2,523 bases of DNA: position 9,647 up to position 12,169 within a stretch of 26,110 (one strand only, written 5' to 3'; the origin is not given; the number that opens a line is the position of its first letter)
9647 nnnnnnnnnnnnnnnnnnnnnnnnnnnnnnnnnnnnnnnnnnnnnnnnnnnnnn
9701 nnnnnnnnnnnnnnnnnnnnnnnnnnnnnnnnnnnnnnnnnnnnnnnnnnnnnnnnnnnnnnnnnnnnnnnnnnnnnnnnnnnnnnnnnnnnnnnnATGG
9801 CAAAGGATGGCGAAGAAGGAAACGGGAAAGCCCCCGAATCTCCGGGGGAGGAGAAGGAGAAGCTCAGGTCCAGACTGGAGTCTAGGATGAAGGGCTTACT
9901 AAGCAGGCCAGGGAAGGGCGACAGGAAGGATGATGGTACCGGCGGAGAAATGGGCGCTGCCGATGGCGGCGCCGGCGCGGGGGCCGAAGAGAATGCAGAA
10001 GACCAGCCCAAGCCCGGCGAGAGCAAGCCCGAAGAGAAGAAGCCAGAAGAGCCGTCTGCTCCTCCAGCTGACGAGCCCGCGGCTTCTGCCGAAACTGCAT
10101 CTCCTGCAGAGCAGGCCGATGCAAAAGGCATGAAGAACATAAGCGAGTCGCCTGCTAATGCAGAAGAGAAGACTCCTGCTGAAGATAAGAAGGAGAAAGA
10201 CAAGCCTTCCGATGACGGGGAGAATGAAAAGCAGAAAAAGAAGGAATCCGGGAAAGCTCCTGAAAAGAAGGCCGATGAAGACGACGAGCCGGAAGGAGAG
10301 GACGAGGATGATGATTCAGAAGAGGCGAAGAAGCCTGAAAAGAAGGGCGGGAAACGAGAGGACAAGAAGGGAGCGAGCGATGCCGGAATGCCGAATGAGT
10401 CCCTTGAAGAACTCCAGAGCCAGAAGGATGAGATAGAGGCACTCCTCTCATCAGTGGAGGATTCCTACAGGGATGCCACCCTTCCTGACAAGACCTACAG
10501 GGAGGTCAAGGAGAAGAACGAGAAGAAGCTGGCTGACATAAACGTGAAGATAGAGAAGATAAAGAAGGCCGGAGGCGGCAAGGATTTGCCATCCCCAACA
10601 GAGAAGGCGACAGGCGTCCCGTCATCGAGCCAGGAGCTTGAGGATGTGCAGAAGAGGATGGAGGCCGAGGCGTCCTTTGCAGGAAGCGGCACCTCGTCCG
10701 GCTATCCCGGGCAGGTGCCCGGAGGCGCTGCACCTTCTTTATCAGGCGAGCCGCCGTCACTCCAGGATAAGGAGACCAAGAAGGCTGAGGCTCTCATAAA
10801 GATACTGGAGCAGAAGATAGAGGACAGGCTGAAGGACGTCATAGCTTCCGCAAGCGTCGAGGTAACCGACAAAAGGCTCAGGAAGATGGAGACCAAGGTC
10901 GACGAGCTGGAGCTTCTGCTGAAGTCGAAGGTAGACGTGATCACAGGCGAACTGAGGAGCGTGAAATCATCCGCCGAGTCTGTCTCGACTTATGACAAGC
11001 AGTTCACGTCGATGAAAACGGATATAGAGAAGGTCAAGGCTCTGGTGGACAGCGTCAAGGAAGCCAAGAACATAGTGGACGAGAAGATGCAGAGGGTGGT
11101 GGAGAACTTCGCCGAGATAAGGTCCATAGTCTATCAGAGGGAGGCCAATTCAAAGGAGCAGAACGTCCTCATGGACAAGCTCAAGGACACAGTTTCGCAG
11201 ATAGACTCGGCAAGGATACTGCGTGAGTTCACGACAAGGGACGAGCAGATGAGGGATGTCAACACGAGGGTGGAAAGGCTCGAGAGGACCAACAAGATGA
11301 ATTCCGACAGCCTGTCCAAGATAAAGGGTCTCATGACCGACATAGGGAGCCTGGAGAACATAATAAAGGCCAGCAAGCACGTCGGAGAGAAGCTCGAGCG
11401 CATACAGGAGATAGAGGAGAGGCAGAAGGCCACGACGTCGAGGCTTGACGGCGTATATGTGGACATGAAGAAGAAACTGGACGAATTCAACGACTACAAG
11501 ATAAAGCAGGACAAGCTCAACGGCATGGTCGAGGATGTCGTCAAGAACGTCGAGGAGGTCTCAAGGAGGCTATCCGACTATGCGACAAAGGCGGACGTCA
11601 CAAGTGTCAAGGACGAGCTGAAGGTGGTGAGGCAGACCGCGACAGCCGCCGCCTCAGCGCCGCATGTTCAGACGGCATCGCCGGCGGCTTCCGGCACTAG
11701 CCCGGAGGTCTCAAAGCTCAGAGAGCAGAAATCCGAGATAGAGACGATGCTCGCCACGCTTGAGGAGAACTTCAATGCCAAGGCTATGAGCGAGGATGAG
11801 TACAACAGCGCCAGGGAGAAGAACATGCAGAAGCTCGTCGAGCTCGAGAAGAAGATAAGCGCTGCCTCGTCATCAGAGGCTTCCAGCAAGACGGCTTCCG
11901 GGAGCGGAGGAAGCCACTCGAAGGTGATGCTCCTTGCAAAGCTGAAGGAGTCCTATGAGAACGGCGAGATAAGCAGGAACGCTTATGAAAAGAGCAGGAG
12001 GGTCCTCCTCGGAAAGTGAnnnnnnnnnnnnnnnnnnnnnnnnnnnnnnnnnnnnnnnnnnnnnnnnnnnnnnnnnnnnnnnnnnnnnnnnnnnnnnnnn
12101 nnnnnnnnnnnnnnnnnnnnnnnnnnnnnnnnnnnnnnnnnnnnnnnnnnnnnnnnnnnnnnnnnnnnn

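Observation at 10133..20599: Identical 13-aa motif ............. in the disordered arms of two proteins 10 kb apart, differing only at synonymous sites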

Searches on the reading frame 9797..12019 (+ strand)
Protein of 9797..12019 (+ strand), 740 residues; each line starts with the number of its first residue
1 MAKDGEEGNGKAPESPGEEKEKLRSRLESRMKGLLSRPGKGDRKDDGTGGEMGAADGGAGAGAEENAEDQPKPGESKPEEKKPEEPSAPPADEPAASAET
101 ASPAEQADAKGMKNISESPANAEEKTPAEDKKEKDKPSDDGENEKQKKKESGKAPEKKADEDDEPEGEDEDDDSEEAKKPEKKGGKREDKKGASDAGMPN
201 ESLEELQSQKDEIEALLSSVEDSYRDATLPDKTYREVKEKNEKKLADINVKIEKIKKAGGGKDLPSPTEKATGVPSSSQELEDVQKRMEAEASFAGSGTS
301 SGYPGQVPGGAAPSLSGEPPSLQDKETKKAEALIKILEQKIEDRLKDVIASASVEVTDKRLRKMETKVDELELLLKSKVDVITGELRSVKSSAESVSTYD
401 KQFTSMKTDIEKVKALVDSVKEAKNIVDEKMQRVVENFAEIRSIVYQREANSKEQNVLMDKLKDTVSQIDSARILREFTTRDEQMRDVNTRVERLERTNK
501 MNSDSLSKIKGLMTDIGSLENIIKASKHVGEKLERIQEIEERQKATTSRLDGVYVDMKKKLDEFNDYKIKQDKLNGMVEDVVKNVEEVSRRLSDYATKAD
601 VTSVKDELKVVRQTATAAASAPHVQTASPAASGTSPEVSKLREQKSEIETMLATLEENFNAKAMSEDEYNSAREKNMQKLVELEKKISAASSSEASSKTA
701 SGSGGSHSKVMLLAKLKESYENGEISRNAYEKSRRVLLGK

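Call 6: search_protein_families(library=pfam, proteins=[window:9797-12019:+], max_evalue=0.01)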
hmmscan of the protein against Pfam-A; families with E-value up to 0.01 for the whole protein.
window:9797-12019:+ (740 aa): 0 families

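Call 13: find_homologous_proteins(query=window:9797-12016:+)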
Query window:9797-12016:+ (740 aa): 26 proteins with E <= 0.001 among 8000 candidates.
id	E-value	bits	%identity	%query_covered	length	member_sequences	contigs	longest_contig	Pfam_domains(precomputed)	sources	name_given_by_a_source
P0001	0.0e+0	1509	100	100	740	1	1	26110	-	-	-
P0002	2.5e-195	669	53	100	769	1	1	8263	-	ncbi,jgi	-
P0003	4.7e-178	612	49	98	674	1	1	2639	-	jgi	jgi:hypothetical protein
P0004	5.2e-178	612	60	73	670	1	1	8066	-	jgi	jgi:hypothetical protein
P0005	1.9e-177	610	50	99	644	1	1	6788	-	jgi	jgi:DNA repair exonuclease SbcCD ATPase subunit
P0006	1.6e-171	591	59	74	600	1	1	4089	-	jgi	jgi:DNA repair exonuclease SbcCD ATPase subunit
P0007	4.4e-169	582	67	61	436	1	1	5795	-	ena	-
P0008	3.3e-163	563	48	3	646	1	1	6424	-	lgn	-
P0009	1.6e-160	554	53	79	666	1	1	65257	-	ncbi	-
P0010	3.0e-160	553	48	98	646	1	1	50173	-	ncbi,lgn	-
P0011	6.9e-160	552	53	78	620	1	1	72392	-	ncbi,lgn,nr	ncbi:MAG: hypothetical protein JW789_01680 [Candidatus Aenigmarchaeota archaeon]|nr:hypothetical pro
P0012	2.3e-158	547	52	79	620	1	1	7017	-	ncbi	-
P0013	1.5e-155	538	54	73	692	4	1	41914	-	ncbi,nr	ncbi:MAG: hypothetical protein J7K54_04565 [Candidatus Aenigmarchaeota archaeon]|nr:hypothetical pro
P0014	2.9e-150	520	46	98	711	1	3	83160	-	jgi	jgi:regulator of sigma D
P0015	4.5e-149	516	56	55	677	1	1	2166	-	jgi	-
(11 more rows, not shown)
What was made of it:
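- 9797..12019 (+): Gene A (740 aa). It has an N-terminal amphipathic helix (residues 16-35), a disordered arm (about 35-197), a helix-hairpin unit (203-258), a long coiled coil and C-terminal helix-hairpin units. It is the recipient of the motif copy. Orthologs in Aenigmarchaeota: call 13.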

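Call 28: find_encoding_contigs(protein=P0002, flank=10000, max_places=4)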
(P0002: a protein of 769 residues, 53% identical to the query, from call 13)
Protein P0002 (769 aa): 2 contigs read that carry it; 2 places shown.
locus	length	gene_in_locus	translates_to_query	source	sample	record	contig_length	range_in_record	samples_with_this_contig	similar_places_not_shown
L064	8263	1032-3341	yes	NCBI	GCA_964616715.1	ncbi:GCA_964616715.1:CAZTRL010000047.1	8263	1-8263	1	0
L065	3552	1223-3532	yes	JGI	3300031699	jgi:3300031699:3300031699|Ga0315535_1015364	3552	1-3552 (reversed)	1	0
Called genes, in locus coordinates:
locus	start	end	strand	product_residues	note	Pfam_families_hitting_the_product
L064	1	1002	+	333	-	?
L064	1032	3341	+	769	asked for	-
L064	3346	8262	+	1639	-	?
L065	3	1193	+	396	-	?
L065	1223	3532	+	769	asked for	-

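Call 35: search_protein_families(library=ncbifam, proteins=[window:9797-12019:+], max_evalue=0.01)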
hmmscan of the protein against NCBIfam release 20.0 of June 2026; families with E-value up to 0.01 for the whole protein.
window:9797-12019:+ (740 aa): 2 families
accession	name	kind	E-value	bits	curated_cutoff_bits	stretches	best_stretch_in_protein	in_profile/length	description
TIGR02169.1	SMC_prok_A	equivalog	0.00056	17.7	729.4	1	358-678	674-993/1165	chromosome segregation protein SMC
TIGR02168.1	SMC_prok_B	equivalog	0.0012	16.7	567.35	2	325-590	679-938/1181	chromosome segregation protein SMC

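Call 59: find_related_loci(query=A2, collection=genome_contigs, flank=2500)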
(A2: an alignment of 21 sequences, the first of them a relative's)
Query A2 (740 aa) in genome_contigs; peptide patterns used: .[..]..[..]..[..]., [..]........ (x = any residue, [..] = any of these).
63 stretches matched a pattern; 8 encode a relative of the query (tblastn E <= 1e-3); 8 distinct loci.
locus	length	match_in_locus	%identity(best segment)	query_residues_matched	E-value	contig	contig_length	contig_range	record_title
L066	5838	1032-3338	53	1-740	0e+0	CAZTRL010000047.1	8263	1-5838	MAG TPA_asm: uncultured archaeon isolate binchicken_co151_62 genome assembly, contig: NODE_14080_length_8263_cov_7.70114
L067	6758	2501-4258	53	154-740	0e+0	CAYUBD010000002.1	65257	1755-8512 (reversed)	MAG TPA_asm: uncultured archaeon isolate binchicken_co34_528 genome assembly, contig: NODE_507_length_65257_cov_7.135931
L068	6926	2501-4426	48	17-740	3e-179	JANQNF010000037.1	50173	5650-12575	MAG: archaeon isolate PL23a_bin.95 k99_61834, whole genome shotgun sequence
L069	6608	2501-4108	53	167-740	2e-179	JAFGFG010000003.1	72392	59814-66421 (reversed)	MAG: Candidatus Aenigmatarchaeota archaeon isolate Zod_Metabat.1300 k87_1562532, whole genome shotgun sequence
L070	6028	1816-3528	52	155-740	1e-177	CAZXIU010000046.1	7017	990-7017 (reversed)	MAG TPA_asm: uncultured archaeon isolate binchicken_co129_810 genome assembly, contig: NODE_36250_length_7017_cov_4.3205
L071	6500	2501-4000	54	202-734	4e-167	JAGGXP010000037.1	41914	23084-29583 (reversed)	MAG: Candidatus Aenigmatarchaeota archaeon isolate AUK155 PB_MBMC_109_c_000000000039, whole genome shotgun sequence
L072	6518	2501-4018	51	199-740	2e-166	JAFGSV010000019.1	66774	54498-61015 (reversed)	MAG: Candidatus Aenigmatarchaeota archaeon isolate Zod_Metabat.932 k87_9457405, whole genome shotgun sequence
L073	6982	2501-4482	47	23-740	7e-144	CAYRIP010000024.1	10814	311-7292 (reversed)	MAG TPA_asm: uncultured archaeon isolate SRP214966_co2_17 genome assembly, contig: NODE_10570_length_10814_cov_4.517613,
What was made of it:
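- Tried and rejected: An alignment-based scan for more A orthologs returned only 8 loci, none closer than 53% identity (call 59).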

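Call 63: predict_structure(alignment_id=A2)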
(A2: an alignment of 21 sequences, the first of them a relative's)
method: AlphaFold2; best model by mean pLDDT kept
length: 740 residues; sequences in the alignment: 21
mean_pLDDT: 62.3   pTM: 0.23
mean pLDDT of the five models: 62.3, 62.1, 61.9, 61.2, 57.4
residues with pLDDT >= 90: 80; 70-90: 252; 50-70: 134; < 50: 274
segments of 3 or more residues with pLDDT < 50: 1-15, 35-81, 84-104, 114-197, 260-285, 287-324, 351-358, 395-400, 621-633, 695-704
pLDDT, mean of each block of 10 residues (from residue 1): 35 51 72 49 34 39 43 42 43 41 50 46 42 38 37 38 34 36 39 44 85 91 89 91 92 74 38 39 48 36 37 39 49 71 62 47 63 71 64 47 56 68 74 76 74 75 70 74 83 85 78 57 58 73 70 78 80 77 78 71 73 67 39 65 90 91 89 93 89 49 55 90 89 88
secondary structure, 60 per line:
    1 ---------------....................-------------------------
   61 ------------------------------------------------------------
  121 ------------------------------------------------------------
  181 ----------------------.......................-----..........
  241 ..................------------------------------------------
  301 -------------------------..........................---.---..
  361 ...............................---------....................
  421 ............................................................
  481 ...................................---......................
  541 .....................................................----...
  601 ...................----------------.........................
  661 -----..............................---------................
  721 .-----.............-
elements in order (helices of 4 or more, strands of 3 or more residues): H16-35 H203-225 H231-258 H326-351 H359-391 H401-515 H519-593 H598-619 H636-660 H666-695 H705-721 H727-739
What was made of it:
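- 9797..12019 (+): AlphaFold2 profile: call 63.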

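Call 68: search_protein_families(library=padloc, proteins=[window:9797-12019:+], max_evalue=0.001)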
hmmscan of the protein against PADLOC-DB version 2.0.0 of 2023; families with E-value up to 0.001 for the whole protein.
window:9797-12019:+ (740 aa): 0 families

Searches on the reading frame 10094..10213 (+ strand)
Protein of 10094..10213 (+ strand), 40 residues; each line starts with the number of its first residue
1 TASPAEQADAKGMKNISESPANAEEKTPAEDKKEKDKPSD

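Call 49: find_homologous_proteins(query=window:10094-10213:+, max_evalue=10)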
Query window:10094-10213:+: no candidate shares three 5-residue words with the query. No homologue found.
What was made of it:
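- Tried and rejected: A 40-residue peptide search of the 5.8-billion-protein set returned no candidate, not even its own parent protein, so it says nothing (call 49).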
